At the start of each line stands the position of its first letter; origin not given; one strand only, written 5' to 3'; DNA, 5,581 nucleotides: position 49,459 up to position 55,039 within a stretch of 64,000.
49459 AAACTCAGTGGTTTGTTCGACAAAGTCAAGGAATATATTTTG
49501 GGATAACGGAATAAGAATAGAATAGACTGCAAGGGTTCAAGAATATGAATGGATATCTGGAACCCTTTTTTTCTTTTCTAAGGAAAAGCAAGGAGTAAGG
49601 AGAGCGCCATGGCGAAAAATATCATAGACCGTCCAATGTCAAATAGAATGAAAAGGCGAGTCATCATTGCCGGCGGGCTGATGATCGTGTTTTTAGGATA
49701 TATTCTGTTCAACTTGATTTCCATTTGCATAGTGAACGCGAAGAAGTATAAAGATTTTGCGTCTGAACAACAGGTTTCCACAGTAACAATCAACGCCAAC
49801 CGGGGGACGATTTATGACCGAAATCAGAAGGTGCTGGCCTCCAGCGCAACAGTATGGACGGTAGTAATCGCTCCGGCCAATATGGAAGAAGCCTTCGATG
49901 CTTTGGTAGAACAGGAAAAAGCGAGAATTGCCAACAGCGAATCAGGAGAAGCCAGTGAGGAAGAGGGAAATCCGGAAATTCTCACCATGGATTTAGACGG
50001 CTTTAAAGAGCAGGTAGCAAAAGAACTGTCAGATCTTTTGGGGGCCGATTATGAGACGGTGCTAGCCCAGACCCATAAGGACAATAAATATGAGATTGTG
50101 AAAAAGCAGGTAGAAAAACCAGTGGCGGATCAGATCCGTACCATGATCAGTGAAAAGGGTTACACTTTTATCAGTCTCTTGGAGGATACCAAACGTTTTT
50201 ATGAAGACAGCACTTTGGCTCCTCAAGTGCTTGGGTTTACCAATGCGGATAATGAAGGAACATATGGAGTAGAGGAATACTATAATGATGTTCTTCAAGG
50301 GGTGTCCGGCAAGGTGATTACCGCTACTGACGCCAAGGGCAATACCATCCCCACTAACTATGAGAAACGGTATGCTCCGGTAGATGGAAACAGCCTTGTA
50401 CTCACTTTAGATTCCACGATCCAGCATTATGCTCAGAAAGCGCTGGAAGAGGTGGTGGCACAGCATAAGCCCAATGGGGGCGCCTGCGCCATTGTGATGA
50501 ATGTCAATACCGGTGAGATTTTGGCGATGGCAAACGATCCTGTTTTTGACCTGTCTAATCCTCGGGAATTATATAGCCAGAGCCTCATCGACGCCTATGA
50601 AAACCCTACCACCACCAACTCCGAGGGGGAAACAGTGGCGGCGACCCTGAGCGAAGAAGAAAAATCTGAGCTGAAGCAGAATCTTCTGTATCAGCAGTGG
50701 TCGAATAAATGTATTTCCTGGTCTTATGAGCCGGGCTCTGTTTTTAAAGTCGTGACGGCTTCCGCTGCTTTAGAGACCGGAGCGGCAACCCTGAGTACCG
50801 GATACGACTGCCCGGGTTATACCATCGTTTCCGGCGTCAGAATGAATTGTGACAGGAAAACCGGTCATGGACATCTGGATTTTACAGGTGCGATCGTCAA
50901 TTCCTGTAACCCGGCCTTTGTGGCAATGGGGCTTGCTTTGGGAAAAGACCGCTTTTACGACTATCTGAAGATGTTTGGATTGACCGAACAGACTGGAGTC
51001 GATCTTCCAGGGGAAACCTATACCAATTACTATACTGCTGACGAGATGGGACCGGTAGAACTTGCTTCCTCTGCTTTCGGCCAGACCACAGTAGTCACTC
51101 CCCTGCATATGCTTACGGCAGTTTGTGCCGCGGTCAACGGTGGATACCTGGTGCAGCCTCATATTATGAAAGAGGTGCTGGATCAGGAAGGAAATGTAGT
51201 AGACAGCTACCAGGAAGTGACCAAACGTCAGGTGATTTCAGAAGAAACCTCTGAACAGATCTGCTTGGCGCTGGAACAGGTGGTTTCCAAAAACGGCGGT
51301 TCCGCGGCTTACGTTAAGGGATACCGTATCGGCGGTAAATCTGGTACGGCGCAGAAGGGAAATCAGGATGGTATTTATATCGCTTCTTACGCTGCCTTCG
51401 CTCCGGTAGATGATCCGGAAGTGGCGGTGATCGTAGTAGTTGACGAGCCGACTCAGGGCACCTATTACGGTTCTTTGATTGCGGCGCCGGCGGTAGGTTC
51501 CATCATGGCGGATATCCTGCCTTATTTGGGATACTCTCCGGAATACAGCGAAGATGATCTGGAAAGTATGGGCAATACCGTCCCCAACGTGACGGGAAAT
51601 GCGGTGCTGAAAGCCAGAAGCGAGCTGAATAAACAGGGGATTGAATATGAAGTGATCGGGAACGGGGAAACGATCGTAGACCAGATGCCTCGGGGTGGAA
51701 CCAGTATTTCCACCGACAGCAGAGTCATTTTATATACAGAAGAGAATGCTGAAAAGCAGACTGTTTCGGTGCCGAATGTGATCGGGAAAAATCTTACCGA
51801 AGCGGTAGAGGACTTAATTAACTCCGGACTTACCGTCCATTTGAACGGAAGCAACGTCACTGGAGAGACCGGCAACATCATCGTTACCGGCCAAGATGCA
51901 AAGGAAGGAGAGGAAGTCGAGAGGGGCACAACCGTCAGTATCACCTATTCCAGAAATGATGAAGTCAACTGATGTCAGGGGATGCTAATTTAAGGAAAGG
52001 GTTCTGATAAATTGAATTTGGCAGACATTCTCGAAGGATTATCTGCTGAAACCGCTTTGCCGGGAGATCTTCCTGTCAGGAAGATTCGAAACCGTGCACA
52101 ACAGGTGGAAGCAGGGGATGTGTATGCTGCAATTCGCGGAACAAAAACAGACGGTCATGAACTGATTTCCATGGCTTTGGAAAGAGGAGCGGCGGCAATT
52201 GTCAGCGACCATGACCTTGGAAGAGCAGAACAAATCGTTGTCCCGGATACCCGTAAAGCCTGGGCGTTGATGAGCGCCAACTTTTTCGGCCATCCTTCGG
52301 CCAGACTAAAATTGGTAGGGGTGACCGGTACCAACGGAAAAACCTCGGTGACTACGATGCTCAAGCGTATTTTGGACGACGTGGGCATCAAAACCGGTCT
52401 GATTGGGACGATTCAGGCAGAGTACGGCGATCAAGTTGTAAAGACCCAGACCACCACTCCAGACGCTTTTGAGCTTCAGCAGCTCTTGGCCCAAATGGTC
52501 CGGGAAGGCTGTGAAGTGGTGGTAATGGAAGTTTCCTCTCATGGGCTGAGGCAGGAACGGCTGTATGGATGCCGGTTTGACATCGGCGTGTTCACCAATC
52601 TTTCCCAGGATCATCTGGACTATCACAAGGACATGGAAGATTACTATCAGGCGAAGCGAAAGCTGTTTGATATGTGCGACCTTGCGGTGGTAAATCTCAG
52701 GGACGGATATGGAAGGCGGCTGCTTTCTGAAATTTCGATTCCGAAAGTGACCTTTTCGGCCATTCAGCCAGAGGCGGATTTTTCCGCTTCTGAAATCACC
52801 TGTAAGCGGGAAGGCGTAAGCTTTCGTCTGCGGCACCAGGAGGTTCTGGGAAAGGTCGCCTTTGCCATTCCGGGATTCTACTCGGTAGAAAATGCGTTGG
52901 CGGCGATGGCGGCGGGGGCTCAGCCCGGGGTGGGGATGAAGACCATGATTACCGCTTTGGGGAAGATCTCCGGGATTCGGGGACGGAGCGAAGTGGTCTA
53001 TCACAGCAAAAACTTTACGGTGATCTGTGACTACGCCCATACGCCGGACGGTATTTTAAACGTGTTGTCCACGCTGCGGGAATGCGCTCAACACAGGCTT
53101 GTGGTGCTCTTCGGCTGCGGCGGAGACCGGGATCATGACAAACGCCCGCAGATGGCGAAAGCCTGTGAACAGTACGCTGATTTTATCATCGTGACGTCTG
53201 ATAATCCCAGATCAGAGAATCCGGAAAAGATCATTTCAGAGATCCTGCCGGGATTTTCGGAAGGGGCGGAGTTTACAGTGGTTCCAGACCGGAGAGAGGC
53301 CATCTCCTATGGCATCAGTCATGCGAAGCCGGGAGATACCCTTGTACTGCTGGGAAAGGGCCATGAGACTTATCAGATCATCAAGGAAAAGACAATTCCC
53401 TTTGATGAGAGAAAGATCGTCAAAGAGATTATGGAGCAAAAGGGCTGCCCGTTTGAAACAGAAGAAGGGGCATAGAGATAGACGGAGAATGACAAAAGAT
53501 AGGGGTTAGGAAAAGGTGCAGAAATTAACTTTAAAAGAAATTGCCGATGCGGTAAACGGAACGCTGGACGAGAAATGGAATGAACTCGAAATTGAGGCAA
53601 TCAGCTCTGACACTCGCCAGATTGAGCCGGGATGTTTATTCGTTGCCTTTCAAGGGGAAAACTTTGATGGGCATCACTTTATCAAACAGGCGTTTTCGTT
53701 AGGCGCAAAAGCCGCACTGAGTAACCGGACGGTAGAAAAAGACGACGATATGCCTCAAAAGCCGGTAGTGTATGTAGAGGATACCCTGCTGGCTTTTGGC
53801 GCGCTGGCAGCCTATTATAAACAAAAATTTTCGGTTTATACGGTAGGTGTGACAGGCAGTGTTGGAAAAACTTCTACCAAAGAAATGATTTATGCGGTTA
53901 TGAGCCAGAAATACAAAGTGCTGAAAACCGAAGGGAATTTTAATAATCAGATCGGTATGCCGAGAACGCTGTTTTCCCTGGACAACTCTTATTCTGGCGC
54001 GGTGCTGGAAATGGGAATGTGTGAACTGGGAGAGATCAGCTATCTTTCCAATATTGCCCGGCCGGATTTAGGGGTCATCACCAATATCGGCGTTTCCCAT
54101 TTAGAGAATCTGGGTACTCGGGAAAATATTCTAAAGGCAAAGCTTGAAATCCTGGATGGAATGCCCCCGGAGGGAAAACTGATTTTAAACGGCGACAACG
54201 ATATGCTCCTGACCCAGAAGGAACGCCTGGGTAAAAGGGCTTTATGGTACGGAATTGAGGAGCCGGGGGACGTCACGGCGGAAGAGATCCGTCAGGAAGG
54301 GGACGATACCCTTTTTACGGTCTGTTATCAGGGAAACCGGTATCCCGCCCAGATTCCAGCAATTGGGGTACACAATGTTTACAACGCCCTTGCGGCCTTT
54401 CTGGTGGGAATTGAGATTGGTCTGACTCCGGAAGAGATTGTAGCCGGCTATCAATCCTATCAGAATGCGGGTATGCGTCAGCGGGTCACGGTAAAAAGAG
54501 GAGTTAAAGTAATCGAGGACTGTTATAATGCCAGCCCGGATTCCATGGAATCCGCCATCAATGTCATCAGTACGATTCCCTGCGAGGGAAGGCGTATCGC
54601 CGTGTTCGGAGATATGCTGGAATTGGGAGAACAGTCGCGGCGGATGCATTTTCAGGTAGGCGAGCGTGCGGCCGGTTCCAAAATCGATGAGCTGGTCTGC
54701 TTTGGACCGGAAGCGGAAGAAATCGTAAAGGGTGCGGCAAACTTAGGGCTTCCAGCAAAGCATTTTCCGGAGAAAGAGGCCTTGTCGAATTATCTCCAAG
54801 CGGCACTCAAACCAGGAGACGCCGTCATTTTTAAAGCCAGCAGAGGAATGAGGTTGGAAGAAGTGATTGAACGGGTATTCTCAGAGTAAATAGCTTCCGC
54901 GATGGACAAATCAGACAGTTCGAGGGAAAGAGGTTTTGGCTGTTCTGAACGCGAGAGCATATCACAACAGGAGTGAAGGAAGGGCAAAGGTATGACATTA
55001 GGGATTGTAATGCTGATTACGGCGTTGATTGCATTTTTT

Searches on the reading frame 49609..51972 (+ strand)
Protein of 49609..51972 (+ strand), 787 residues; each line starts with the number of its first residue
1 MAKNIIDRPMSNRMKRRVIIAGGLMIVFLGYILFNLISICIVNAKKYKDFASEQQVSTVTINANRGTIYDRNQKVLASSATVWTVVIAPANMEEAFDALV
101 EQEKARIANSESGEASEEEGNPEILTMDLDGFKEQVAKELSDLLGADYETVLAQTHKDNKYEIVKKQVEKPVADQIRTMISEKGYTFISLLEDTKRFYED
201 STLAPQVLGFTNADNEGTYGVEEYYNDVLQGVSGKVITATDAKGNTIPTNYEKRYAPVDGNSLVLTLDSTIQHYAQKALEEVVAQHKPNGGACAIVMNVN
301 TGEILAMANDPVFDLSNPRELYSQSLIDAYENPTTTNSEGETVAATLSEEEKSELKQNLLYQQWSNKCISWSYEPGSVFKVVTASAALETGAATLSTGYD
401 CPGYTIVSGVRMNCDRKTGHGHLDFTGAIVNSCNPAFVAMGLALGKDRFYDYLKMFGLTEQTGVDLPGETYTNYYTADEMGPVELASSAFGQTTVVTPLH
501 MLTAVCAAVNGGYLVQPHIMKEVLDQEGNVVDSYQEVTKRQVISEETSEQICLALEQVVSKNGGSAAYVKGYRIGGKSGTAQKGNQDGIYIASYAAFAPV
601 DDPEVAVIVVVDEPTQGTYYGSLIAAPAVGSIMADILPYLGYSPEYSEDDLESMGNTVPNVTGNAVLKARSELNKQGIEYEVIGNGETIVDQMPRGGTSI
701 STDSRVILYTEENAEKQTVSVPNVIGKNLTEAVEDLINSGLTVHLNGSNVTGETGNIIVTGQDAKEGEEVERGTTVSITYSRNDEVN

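Call 43: search_protein_families(library=pfam, proteins=[window:49609-51972:+])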
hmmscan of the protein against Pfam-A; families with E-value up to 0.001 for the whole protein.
window:49609-51972:+ (787 aa): 3 families
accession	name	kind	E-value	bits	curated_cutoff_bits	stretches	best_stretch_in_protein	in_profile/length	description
PF00905.27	Transpeptidase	-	2e-66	224.7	22.1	1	293-633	2-298/299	Penicillin binding protein transpeptidase domain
PF03793.24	PASTA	-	1.9e-19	69.8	23.2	2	719-781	1-63/64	PASTA domain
PF03717.20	PBP_dimer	-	4.3e-15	57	24.4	1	61-249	2-178/180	Penicillin-binding Protein dimerisation domain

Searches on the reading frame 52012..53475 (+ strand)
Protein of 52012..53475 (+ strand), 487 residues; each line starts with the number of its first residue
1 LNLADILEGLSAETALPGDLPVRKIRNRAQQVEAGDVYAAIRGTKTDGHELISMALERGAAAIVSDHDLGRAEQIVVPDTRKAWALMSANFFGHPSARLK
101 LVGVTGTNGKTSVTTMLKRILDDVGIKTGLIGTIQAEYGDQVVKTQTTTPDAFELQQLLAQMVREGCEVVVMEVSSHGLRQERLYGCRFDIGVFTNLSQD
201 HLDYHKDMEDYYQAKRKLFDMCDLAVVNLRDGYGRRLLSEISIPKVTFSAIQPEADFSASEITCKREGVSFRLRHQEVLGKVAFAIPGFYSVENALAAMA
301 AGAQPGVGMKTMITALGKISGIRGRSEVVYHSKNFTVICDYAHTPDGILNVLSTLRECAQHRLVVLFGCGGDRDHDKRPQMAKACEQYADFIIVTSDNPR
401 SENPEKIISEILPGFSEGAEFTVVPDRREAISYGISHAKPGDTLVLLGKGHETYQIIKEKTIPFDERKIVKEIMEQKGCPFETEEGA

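Call 43: search_protein_families(library=pfam, proteins=[window:52012-53475:+])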
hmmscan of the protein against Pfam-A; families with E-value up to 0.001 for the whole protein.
window:52012-53475:+ (487 aa): 3 families
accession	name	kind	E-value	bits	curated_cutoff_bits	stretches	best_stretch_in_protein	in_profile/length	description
PF08245.18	Mur_ligase_M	-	7.1e-55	186.5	24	1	104-301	1-199/200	Mur ligase middle domain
PF02875.26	Mur_ligase_C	-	3.5e-34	118.8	28.4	1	324-450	1-127/127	Mur ligase, glutamate ligase domain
PF01225.30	Mur_ligase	-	5.9e-06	27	21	1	27-69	7-54/95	Mur ligase family, catalytic domain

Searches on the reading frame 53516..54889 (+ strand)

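Call 43: search_protein_families(library=pfam, proteins=[window:53516-54889:+])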
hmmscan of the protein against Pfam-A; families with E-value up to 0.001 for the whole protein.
window:53516-54889:+ (457 aa): 3 families
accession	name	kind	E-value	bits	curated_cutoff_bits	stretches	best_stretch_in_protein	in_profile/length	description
PF08245.18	Mur_ligase_M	-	1.5e-49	169.2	24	1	112-297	1-199/200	Mur ligase middle domain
PF02875.26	Mur_ligase_C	-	3.6e-23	83.2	28.4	1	323-443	5-127/127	Mur ligase, glutamate ligase domain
PF01225.30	Mur_ligase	-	1.7e-08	35.1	21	1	25-101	1-94/95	Mur ligase family, catalytic domain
